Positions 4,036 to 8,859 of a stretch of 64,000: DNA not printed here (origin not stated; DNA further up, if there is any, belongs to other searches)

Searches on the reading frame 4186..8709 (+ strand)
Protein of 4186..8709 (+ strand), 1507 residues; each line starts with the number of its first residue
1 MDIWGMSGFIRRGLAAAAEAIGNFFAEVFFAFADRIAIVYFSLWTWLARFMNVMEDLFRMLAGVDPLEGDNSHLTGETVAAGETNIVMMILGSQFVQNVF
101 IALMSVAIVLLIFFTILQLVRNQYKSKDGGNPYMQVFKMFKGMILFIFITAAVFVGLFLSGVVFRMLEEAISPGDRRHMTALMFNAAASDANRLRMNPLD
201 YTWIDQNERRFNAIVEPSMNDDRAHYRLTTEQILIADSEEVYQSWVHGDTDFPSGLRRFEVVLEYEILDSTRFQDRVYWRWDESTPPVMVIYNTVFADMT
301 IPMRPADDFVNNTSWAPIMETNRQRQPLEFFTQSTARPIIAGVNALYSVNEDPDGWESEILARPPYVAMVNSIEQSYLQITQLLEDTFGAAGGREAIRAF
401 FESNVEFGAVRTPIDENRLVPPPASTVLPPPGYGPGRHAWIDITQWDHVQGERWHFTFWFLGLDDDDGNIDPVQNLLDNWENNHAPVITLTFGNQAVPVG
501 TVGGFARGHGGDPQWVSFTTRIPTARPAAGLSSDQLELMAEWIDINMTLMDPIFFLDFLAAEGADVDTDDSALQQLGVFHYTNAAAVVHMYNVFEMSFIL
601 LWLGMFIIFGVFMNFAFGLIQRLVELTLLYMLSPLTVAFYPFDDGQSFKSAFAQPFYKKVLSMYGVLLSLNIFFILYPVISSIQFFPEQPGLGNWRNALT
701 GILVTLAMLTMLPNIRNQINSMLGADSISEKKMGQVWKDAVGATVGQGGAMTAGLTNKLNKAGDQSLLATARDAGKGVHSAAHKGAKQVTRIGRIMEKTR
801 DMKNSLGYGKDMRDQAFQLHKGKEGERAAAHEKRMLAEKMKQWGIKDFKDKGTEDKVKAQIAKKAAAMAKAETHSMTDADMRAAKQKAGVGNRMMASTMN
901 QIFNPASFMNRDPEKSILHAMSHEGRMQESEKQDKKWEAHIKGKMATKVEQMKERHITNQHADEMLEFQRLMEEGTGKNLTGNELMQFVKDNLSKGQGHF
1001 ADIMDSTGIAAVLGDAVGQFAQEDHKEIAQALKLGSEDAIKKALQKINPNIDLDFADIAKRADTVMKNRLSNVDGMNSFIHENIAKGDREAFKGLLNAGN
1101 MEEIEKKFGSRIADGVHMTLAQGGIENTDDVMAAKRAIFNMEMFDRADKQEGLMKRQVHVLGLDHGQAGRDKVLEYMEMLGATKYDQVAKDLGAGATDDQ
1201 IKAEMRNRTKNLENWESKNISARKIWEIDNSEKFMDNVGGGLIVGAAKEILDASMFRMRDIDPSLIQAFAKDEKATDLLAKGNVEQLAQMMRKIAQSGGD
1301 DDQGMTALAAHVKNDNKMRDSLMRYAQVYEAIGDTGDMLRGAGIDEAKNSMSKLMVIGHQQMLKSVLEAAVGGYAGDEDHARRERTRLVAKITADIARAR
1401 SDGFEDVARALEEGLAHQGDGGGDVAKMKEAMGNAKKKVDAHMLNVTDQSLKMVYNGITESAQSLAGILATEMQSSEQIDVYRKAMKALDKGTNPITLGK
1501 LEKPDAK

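Call 7: search_protein_families(library=pfam, proteins=[window:4186-8709:+], max_evalue=0.1)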
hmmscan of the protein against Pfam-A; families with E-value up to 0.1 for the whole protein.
window:4186-8709:+ (1507 aa): 0 families

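Call 8: search_protein_families(library=ncbifam, proteins=[window:4186-8709:+], max_evalue=0.1)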
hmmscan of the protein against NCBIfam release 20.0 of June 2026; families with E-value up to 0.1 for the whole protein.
window:4186-8709:+ (1507 aa): 3 families
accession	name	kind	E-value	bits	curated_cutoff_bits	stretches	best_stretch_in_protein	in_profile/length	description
NF045848.1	MMCAP2_0566_fam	domain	8.5e-27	94.3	90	2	595-730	186-319/322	MMCAP2_0566 family conjugal transfer protein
NF045889.1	ICE_Mbov_0396_TM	equivalog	2.1e-19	70.1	70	2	592-726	172-304/306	Mbov_0396 family ICE element transmembrane protein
TIGR03943.1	TIGR03943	equivalog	0.047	13.1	88.8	0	94-158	7-72/221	TIGR03943 family putative permease subunit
